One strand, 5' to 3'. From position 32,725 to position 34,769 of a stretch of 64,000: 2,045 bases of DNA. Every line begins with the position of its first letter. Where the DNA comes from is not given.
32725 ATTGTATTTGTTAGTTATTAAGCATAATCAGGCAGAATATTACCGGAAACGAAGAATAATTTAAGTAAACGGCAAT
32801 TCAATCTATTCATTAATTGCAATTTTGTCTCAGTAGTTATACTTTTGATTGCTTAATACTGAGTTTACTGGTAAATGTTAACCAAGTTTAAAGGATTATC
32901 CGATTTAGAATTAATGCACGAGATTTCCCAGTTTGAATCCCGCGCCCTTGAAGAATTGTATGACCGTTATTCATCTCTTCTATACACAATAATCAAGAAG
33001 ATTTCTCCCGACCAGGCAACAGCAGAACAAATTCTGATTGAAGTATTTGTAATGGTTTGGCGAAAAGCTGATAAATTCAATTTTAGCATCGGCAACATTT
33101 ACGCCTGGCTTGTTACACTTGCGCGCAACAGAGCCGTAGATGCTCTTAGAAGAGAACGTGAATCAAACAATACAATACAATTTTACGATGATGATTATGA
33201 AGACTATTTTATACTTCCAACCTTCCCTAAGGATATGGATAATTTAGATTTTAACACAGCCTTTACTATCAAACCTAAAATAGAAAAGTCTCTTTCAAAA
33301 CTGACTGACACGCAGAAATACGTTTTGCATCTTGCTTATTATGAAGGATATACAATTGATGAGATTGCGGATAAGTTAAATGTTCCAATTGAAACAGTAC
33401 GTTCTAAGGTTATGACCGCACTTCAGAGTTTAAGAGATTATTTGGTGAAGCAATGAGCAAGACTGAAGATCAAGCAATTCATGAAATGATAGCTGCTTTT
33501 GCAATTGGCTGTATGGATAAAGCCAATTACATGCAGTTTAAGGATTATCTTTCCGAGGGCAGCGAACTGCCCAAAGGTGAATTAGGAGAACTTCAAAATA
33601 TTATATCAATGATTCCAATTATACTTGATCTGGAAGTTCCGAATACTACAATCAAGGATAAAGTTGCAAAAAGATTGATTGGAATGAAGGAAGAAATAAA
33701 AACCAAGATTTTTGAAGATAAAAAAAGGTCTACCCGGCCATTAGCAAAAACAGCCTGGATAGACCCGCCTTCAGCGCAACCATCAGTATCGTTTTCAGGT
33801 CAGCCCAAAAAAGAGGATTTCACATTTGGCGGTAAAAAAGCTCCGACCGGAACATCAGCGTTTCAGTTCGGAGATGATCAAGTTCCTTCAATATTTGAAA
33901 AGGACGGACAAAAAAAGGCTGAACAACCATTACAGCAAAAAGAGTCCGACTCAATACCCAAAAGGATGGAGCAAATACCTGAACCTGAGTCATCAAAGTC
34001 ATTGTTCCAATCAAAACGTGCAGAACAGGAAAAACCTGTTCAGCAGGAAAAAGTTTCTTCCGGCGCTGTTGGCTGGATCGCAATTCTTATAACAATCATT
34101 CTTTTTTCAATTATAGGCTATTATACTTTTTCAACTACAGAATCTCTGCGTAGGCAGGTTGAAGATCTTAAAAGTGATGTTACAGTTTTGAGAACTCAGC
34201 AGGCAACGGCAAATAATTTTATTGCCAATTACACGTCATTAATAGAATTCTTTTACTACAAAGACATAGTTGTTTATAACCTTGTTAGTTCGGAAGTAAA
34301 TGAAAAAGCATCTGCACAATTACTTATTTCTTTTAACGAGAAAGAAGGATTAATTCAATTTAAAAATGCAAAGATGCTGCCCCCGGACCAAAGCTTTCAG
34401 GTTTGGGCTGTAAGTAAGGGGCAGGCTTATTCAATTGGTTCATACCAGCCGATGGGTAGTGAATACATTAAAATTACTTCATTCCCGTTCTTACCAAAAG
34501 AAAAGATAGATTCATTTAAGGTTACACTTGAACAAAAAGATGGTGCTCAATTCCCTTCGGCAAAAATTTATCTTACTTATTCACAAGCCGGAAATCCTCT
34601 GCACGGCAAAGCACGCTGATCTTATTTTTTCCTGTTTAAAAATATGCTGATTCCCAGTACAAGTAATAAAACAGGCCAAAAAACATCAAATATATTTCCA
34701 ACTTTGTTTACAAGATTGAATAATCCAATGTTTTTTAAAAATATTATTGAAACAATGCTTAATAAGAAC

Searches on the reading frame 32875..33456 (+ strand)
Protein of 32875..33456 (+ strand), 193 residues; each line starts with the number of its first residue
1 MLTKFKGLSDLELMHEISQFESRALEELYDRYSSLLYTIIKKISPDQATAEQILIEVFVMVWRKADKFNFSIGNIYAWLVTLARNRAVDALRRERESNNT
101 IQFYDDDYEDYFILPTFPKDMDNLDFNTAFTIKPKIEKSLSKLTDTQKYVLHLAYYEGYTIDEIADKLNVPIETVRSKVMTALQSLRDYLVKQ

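Call 100: search_protein_families(library=pfam, proteins=[window:32875-33456:+], max_evalue=0.00001)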
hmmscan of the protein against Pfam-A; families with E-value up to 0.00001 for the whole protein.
window:32875-33456:+ (193 aa): 4 families
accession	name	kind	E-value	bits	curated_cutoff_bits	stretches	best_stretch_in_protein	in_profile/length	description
PF04542.20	Sigma70_r2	-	4.6e-15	55.6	24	1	28-95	1-69/71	Sigma-70 region 2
PF04545.22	Sigma70_r4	-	6.8e-15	54.8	24.1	1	140-187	2-49/50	Sigma-70, region 4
PF08281.18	Sigma70_r4_2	-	7.6e-11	41.9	25.7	1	136-186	4-54/54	Sigma-70, region 4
PF07638.17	Sigma70_ECF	-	1.1e-06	29.1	21.1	1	25-178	23-171/185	ECF sigma factor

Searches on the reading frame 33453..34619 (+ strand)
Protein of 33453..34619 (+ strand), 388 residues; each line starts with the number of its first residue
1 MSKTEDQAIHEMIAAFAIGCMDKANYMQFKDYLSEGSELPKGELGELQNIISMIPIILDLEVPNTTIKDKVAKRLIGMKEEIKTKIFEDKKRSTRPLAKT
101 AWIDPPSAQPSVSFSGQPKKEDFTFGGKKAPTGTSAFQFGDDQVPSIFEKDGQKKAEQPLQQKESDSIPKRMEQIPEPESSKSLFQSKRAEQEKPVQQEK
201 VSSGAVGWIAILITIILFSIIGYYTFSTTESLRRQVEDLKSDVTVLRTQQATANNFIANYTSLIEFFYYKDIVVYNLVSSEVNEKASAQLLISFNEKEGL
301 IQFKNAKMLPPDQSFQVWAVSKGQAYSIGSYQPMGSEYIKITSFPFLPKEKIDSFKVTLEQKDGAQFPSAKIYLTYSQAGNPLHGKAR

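Call 100: search_protein_families(library=pfam, proteins=[window:33453-34619:+], max_evalue=0.00001)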
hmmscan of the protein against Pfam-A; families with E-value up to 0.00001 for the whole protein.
window:33453-34619:+ (388 aa): 1 family
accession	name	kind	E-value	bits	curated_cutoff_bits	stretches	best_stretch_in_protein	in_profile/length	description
PF10099.14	RskA_C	-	1.1e-08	35.8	29.4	1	256-369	43-130/135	Anti-sigma-K factor rskA, C-terminal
